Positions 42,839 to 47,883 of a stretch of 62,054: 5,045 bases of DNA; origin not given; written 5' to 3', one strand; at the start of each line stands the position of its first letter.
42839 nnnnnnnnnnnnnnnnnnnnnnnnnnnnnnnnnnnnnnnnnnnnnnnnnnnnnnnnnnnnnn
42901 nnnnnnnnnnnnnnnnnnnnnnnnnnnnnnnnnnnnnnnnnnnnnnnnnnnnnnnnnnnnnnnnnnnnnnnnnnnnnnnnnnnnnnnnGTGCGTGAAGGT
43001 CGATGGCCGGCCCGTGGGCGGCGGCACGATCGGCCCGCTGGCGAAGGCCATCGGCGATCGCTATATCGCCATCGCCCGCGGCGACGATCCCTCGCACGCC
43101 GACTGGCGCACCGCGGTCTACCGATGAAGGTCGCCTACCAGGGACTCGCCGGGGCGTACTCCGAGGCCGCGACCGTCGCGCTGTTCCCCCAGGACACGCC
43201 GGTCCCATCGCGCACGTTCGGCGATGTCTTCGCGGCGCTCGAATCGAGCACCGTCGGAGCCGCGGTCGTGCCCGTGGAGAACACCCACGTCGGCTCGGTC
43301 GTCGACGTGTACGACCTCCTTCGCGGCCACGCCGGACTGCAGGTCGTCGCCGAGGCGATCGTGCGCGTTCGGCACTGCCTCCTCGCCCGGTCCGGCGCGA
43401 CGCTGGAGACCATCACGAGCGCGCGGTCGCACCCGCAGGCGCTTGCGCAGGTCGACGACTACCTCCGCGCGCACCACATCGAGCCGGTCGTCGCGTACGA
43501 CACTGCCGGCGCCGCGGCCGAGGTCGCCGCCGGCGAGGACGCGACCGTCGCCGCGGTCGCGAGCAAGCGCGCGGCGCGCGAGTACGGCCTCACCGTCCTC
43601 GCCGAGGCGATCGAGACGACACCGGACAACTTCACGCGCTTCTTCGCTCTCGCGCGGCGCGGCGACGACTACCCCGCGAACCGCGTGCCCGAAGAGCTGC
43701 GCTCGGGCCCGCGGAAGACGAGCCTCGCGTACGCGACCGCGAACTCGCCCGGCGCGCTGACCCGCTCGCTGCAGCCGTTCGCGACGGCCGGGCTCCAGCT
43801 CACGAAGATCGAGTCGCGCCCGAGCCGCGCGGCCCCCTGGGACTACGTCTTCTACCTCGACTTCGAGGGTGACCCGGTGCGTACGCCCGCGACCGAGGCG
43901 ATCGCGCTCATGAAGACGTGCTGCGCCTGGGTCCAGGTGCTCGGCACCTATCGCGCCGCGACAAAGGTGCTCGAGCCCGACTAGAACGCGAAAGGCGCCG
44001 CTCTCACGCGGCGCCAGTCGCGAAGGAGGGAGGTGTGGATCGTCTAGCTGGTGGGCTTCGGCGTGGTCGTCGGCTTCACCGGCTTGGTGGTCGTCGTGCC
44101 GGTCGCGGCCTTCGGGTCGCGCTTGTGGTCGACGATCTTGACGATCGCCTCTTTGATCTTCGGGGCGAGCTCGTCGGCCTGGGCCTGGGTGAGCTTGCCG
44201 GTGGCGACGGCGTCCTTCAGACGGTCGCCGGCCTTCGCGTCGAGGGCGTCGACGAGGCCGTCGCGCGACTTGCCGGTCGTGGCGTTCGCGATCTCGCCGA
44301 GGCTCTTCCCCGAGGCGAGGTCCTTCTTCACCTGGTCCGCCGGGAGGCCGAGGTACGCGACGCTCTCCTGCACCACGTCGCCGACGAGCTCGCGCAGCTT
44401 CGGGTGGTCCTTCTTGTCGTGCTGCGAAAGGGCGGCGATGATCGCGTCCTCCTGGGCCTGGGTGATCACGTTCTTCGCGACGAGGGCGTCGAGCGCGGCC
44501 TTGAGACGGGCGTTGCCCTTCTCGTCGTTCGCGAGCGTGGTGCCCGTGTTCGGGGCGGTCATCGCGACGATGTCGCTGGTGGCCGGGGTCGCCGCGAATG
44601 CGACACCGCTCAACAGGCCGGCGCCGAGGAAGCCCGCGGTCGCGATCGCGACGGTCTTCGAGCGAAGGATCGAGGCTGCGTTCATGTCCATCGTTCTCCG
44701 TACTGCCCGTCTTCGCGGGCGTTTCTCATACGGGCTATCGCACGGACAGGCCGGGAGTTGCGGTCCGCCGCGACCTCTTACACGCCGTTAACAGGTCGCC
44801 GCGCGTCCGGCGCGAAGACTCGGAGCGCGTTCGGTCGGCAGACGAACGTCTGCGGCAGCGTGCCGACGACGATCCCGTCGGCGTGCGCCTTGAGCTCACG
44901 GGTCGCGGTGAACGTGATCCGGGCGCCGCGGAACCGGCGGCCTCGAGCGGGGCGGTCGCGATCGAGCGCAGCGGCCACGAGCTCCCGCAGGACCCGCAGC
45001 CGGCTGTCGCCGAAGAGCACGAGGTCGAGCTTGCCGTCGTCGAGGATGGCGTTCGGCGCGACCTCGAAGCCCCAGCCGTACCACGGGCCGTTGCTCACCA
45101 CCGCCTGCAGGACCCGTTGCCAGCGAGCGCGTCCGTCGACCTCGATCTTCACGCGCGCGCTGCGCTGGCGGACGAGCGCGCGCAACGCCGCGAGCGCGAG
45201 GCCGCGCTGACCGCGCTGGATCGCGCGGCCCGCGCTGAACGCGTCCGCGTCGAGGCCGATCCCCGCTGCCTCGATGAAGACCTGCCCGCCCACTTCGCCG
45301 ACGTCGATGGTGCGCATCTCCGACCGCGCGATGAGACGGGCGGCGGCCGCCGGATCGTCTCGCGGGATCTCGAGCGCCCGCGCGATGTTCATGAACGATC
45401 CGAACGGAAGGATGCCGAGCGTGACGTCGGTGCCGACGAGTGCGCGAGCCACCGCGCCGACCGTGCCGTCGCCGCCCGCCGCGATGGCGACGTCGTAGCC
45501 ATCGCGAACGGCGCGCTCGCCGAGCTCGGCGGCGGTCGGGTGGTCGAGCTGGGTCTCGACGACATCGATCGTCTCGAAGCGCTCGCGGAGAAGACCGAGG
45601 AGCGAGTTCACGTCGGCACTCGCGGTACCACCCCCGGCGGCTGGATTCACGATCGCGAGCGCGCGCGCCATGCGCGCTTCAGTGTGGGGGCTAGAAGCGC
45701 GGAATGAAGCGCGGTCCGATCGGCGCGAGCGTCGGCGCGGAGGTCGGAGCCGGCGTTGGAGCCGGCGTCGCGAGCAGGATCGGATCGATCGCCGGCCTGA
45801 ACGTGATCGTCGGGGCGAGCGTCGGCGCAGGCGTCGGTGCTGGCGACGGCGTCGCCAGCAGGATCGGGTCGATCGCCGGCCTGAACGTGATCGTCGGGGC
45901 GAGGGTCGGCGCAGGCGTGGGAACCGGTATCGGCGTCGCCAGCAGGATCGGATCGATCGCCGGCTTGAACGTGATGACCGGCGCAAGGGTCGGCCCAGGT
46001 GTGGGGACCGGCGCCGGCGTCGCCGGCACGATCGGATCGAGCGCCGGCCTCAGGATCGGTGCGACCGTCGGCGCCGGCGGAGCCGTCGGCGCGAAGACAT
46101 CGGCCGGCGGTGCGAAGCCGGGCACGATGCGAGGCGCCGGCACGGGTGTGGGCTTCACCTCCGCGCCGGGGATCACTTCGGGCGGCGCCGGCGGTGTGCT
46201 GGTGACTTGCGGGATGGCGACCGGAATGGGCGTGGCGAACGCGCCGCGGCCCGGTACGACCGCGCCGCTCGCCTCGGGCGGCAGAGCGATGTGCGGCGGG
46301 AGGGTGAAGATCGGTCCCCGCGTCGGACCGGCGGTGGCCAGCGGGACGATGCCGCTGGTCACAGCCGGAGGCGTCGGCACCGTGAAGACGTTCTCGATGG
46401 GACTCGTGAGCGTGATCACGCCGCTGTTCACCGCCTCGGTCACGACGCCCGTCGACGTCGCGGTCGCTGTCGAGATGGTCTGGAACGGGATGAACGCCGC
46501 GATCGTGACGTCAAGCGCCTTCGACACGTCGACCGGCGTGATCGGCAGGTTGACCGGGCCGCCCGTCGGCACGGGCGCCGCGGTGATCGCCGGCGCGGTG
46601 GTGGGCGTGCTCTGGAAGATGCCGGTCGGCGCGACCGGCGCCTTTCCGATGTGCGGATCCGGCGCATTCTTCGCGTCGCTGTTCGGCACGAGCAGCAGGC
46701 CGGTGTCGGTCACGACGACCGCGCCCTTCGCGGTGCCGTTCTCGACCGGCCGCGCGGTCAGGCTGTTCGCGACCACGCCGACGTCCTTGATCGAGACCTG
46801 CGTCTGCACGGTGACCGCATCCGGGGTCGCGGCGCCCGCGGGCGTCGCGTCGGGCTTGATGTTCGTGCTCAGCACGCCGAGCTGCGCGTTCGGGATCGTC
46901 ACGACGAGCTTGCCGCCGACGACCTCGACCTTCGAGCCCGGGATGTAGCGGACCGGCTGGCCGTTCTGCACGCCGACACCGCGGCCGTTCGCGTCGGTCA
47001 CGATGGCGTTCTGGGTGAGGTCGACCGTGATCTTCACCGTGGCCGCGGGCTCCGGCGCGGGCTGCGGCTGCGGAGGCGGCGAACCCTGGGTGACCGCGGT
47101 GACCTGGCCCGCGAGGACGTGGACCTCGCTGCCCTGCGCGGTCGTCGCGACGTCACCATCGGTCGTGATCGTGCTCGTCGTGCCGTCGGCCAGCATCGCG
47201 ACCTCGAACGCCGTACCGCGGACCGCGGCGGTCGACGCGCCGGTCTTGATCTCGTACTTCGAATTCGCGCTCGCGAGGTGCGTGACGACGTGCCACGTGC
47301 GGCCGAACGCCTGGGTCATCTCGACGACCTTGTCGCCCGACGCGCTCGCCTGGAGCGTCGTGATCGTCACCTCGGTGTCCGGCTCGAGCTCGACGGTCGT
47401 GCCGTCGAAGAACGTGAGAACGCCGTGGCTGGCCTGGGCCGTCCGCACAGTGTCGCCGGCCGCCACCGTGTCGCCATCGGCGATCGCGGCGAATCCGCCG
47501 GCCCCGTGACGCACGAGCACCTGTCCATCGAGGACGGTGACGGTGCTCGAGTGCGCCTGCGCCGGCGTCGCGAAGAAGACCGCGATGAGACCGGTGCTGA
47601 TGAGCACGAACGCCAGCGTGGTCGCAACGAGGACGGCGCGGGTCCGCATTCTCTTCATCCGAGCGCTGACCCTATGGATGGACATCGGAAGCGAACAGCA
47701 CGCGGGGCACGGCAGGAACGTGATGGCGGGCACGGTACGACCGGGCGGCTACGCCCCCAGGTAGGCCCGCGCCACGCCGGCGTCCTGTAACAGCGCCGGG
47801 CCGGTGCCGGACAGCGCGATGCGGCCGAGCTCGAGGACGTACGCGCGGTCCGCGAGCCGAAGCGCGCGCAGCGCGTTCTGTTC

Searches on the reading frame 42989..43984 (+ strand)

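Call 19: search_protein_families(library=pfam, proteins=[window:42989-43984:+], max_evalue=0.001)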
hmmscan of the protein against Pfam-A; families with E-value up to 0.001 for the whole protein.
window:42989-43984:+ (331 aa): 2 families
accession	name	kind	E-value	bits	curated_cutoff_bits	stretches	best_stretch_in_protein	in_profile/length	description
PF00800.23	PDT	-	7.6e-55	185.9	25.2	1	48-224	1-179/181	Prephenate dehydratase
PF01842.31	ACT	-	0.00028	21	27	0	252-305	9-61/66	ACT domain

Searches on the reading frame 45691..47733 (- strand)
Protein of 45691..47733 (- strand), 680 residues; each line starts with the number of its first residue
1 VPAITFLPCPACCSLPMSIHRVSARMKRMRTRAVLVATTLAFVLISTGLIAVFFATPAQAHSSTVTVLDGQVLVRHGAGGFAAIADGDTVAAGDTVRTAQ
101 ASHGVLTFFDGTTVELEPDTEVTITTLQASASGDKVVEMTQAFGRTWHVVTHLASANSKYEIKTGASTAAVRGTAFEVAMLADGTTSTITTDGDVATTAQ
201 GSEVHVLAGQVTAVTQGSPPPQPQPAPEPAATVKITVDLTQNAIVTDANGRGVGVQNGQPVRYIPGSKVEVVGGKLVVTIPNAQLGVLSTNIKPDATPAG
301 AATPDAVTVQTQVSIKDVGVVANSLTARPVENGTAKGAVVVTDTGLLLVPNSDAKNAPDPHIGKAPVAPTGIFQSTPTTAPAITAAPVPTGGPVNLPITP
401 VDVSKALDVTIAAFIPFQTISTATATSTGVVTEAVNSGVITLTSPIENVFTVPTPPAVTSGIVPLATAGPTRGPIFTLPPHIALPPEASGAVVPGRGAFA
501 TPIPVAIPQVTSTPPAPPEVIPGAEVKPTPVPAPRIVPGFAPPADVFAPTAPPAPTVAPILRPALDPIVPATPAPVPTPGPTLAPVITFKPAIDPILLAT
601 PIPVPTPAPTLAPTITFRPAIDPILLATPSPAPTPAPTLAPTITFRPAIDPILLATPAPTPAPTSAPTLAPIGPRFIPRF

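Call 19: search_protein_families(library=pfam, proteins=[window:45691-47733:-], max_evalue=0.001)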
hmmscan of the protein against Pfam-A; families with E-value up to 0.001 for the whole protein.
window:45691-47733:- (680 aa): 1 family
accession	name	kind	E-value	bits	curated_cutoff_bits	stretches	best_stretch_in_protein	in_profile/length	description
PF04773.18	FecR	-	8.7e-09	36.2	24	1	94-195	1-96/97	FecR protein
